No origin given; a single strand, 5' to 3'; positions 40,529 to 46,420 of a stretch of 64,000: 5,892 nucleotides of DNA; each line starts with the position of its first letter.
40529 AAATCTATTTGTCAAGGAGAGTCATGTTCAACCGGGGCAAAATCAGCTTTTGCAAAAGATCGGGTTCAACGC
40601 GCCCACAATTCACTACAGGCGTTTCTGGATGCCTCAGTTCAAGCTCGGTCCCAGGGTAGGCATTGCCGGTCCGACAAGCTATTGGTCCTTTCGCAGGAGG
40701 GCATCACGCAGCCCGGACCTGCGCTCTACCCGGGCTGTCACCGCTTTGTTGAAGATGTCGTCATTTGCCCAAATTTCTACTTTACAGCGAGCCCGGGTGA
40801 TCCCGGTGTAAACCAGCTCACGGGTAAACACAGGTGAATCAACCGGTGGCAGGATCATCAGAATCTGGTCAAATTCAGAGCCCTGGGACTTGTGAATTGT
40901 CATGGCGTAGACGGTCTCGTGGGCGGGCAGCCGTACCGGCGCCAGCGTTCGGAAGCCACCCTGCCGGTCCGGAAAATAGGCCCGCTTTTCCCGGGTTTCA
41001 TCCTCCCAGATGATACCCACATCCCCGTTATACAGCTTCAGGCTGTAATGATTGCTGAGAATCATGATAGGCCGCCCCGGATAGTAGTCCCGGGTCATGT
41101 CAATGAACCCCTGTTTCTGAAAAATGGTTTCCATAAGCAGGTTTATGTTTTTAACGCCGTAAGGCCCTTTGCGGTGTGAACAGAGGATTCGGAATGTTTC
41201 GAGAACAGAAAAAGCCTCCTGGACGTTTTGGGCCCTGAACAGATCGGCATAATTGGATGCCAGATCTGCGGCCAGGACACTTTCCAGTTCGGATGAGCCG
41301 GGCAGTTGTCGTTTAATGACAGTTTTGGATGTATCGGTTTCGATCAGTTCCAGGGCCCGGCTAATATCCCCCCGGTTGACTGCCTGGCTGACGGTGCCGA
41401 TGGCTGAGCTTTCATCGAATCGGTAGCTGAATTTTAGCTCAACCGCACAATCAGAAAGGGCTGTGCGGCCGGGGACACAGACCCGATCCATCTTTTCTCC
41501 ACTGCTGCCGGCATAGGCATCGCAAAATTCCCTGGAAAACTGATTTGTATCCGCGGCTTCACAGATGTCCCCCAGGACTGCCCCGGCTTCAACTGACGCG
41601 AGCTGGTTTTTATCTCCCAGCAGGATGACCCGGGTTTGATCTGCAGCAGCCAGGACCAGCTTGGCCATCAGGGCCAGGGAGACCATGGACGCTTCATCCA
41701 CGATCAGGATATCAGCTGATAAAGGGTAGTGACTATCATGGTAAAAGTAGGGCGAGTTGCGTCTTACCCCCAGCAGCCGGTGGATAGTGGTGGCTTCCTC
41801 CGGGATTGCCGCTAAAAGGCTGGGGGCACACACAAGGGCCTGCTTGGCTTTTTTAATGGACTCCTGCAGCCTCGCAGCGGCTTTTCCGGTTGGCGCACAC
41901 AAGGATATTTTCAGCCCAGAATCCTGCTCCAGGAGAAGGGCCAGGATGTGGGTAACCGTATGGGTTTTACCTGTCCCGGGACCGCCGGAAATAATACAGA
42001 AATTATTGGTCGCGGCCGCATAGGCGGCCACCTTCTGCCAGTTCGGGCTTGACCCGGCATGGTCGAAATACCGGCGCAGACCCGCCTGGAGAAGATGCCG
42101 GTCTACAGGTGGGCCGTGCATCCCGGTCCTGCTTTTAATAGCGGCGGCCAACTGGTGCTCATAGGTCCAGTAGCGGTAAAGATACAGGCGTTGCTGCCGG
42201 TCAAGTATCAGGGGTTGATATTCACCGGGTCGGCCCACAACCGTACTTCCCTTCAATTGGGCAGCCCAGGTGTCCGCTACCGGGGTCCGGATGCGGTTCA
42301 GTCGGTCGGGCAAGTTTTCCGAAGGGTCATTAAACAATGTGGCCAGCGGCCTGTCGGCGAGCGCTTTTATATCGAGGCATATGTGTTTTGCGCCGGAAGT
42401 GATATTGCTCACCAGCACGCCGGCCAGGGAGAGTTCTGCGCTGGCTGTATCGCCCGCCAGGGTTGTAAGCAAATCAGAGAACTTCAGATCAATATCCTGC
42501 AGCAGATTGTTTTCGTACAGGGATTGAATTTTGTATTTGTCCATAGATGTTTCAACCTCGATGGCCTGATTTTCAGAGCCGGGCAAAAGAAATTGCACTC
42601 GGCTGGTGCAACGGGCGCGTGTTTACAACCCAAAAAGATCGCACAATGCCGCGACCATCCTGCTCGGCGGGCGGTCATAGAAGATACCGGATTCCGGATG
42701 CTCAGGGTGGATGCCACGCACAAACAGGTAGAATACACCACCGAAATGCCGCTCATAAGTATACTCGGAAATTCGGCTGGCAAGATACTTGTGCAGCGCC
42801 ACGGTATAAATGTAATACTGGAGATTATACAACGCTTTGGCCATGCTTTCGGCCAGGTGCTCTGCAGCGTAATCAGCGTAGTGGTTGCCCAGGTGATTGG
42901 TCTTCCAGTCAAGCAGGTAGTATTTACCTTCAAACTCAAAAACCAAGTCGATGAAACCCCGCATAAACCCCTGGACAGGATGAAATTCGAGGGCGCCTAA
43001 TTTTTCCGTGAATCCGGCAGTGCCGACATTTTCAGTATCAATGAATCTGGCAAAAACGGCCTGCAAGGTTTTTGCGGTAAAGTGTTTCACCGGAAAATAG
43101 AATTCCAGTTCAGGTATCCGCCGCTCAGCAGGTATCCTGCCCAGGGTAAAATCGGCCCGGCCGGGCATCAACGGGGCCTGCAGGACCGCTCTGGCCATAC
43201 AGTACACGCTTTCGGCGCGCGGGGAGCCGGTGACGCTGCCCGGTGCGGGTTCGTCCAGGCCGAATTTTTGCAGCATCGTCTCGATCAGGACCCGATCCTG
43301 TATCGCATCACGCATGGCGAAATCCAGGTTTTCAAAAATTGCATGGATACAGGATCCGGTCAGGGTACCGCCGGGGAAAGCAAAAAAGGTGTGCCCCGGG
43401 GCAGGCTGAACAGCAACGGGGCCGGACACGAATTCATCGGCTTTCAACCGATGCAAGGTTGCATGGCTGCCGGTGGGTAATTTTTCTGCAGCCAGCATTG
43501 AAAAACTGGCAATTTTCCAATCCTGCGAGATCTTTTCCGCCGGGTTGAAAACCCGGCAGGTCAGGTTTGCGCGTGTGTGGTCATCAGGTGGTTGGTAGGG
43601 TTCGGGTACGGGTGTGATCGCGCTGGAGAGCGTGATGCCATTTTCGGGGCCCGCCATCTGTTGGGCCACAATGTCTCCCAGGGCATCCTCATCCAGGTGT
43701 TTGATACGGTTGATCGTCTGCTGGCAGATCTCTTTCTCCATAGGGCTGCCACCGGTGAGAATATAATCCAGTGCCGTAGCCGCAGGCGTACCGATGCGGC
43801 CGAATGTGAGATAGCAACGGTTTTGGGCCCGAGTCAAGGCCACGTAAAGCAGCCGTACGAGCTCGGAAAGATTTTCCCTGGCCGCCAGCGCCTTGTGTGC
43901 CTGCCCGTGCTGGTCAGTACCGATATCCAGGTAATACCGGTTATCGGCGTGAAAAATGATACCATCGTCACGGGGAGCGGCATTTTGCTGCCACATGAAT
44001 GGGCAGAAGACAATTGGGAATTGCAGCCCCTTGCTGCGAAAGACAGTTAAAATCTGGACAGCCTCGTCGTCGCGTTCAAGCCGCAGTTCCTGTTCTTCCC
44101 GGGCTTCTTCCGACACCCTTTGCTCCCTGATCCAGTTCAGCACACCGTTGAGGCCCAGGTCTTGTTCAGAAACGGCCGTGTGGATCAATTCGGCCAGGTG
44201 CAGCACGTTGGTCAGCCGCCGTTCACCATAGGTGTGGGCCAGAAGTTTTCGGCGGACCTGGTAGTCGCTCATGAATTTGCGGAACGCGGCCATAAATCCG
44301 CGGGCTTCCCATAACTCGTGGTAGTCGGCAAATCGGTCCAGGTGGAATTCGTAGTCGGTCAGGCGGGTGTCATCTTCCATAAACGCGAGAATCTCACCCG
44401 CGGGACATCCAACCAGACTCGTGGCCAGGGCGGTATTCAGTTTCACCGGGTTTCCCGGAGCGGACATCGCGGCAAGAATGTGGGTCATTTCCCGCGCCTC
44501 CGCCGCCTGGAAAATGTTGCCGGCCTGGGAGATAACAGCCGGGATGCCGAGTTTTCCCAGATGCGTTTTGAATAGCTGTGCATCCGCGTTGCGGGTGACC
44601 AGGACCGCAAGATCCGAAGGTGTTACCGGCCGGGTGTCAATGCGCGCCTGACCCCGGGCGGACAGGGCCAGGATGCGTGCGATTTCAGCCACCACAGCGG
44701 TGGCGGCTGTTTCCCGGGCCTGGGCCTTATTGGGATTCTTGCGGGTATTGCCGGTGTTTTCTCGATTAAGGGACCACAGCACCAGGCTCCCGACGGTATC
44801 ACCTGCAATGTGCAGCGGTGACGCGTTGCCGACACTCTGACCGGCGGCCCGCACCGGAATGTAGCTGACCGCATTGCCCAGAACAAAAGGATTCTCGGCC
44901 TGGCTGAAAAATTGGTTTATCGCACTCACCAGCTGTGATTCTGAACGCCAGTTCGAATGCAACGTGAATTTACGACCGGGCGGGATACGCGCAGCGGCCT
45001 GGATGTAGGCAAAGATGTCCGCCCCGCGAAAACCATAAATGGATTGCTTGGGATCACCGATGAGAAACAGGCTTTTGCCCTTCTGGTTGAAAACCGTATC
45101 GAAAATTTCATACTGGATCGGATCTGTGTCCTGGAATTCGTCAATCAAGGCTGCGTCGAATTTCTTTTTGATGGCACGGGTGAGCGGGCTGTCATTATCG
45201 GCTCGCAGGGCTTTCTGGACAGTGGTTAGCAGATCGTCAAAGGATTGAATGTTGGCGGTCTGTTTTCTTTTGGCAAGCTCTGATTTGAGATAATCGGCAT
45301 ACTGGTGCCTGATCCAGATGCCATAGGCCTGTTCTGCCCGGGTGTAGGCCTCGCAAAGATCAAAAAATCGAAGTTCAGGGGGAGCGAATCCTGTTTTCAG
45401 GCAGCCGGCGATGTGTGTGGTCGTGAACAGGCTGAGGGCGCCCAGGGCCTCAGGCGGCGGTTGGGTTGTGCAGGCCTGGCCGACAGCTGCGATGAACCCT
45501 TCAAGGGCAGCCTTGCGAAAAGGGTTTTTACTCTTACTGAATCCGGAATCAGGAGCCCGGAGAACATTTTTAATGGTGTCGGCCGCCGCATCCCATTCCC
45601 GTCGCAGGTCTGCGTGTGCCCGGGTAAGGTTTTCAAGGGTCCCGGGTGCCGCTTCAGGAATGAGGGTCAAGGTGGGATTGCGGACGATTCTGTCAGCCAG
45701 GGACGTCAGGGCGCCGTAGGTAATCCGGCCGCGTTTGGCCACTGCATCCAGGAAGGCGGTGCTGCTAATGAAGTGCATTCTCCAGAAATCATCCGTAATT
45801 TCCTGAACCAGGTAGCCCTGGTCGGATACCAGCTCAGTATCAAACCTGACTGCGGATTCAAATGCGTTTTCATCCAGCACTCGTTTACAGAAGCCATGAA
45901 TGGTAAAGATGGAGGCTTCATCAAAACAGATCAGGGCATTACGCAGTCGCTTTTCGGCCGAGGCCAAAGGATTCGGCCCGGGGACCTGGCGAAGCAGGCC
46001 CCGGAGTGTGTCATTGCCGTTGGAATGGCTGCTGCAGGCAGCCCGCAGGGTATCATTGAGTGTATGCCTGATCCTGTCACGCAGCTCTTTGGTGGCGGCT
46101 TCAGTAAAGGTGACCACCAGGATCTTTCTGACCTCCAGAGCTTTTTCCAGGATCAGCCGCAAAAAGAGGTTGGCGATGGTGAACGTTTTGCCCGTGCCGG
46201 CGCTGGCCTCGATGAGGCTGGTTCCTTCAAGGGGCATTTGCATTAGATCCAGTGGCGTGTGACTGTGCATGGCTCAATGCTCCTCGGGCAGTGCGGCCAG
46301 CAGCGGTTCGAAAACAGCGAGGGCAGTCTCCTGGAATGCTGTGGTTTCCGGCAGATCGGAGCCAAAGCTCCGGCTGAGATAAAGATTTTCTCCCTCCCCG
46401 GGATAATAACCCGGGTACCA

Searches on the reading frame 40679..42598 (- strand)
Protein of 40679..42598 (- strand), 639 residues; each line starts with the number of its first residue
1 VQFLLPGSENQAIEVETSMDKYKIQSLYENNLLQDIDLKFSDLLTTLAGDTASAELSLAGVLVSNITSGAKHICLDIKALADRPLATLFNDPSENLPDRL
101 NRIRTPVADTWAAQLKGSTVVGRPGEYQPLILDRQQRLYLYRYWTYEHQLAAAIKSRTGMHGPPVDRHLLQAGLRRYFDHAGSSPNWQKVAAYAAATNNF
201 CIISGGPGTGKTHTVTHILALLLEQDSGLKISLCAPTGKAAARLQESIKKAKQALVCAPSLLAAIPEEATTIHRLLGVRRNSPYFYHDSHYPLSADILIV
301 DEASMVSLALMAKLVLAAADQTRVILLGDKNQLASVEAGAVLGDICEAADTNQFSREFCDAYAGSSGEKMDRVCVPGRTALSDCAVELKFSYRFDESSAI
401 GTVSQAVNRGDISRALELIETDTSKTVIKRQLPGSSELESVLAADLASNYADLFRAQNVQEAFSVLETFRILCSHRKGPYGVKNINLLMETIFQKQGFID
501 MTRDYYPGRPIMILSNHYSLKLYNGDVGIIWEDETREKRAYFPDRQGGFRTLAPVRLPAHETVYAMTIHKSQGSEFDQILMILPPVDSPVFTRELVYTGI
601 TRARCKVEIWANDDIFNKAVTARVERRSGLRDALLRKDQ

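Call 29: search_protein_families(library=pfam, proteins=[window:40679-42598:-], max_evalue=0.00001)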
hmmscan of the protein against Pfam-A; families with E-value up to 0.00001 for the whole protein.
window:40679-42598:- (639 aa): 10 families
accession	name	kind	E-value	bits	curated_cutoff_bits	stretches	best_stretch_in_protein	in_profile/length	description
PF13245.12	AAA_19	-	1.9e-35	122.4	25.1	1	188-336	1-132/134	AAA domain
PF13604.12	AAA_30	-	3e-31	109.1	27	1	188-350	6-144/191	AAA domain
PF21185.3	RecD_N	-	3.3e-15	56.7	22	1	29-139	1-103/103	RecBCD enzyme subunit RecD, N-terminal domain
PF13086.12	AAA_11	-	3e-13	50.6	27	1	194-260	13-61/257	AAA domain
PF13538.12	UvrD_C_2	-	1.3e-11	44.6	27.4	1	563-607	2-49/52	UvrD-like helicase C-terminal domain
PF05127.21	NAT10_TcmA_helicase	-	3.8e-10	40.4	22.7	1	202-316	1-111/176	RNA cytidine acetyltransferase NAT10/TcmA, helicase domain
PF01443.25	Viral_helicase1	-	1.5e-09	38.5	21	0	202-336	2-100/228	Viral superfamily 1 RNA helicase core domain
PF18335.7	SH3_13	-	1.2e-07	31.8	41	1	501-539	22-60/65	ATP-dependent RecD-like DNA helicase SH3 domain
PF00580.27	UvrD-helicase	-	1.9e-07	31.5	23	1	193-273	9-83/271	UvrD/REP helicase N-terminal domain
PF13401.12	AAA_22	-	6.8e-06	26.9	27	0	197-330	4-124/130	AAA domain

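Call 35: list_cluster_members(proteins=[window:40679-42598:-, window:42623-46270:-, window:46274-49546:-, window:54569-56884:-, window:59862-61538:-, window:30663-32384:-, window:25076-26125:+, window:3966-5879:-, window:15127-17580:+, window:536-1537:+])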
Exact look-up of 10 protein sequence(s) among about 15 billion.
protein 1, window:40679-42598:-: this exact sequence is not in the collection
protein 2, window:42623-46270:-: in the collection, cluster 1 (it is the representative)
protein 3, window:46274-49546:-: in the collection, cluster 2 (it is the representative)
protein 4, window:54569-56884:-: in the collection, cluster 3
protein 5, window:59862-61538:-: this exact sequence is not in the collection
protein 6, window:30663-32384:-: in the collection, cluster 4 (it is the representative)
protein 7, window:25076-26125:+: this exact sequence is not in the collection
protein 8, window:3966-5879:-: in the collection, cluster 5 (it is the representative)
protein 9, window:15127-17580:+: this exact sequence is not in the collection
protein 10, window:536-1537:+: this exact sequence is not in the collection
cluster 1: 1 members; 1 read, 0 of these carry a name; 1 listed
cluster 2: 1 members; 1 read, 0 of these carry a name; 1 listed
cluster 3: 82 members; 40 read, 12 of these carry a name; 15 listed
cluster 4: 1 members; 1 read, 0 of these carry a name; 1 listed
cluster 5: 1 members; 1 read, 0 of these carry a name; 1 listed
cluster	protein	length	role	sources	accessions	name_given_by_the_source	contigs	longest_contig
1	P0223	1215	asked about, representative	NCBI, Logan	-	-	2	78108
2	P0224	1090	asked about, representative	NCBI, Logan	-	-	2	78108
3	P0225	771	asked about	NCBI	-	-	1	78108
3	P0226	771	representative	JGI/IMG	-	-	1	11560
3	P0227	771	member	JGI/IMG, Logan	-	nitrate reductase NapA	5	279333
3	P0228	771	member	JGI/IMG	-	nitrate reductase NapA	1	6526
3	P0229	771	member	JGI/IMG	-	nitrate reductase NapA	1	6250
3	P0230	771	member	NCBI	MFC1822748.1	molybdopterin-dependent oxidoreductase [Thermodesulfobacteriota bacterium]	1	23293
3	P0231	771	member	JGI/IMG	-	nitrate reductase NapA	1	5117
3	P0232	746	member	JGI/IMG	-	nitrate reductase NapA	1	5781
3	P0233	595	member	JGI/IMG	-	nitrate reductase NapA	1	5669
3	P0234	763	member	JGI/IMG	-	nitrate reductase NapA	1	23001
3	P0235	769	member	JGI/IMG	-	nitrate reductase NapA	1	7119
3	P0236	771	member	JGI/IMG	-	nitrate reductase NapA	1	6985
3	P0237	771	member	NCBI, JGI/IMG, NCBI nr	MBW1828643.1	MAG: molybdopterin-dependent oxidoreductase [Deltaproteobacteria bacterium] | molybdopterin-dependent oxidoreductase [Deltaproteobacteria bacterium]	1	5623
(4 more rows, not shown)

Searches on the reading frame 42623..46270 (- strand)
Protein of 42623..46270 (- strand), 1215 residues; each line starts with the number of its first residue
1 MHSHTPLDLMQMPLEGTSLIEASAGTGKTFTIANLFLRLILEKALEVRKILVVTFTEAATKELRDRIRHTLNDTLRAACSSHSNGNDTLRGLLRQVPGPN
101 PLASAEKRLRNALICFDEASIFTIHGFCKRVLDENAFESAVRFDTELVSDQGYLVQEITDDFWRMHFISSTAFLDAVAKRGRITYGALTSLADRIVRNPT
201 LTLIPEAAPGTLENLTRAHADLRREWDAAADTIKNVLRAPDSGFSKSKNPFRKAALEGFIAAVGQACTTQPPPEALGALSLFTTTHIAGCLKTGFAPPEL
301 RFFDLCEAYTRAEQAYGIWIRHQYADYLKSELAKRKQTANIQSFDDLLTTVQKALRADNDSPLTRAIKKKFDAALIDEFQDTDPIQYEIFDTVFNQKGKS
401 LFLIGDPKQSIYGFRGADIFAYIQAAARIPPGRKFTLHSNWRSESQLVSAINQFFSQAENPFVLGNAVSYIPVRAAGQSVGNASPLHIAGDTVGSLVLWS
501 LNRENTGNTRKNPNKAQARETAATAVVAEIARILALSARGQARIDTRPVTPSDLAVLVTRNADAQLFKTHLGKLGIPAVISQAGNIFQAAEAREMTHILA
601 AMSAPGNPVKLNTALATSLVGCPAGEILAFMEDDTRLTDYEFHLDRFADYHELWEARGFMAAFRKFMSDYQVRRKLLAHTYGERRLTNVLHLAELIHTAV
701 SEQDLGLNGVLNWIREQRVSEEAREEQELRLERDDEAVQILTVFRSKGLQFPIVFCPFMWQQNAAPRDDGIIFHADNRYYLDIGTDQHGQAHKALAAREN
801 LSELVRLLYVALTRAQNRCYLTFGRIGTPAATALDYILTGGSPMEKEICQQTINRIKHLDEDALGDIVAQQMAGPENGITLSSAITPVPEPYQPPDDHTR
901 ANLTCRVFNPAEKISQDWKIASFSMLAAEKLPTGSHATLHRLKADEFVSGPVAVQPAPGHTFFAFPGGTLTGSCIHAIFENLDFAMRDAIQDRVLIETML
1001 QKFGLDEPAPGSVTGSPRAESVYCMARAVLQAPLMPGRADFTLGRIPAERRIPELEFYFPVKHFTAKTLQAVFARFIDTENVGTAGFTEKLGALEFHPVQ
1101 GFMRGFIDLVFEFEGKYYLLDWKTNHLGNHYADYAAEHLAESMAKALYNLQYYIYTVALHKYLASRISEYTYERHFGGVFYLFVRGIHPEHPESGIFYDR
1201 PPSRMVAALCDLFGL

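Call 29: search_protein_families(library=pfam, proteins=[window:42623-46270:-], max_evalue=0.00001)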
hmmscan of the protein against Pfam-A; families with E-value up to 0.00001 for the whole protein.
window:42623-46270:- (1215 aa): 5 families
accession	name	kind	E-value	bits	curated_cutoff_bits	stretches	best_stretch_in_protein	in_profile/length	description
PF00580.27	UvrD-helicase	-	1.5e-55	189.2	23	1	13-426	11-267/271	UvrD/REP helicase N-terminal domain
PF13361.12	UvrD_C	-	1.5e-21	77.7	25.6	1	436-823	2-347/350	UvrD-like helicase C-terminal domain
PF13245.12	AAA_19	-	5.7e-18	65.8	25.1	2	16-124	12-104/134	AAA domain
PF13538.12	UvrD_C_2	-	3.2e-09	37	27.4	0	740-762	4-28/52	UvrD-like helicase C-terminal domain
PF13604.12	AAA_30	-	2.4e-07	31.1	27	0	17-122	20-100/191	AAA domain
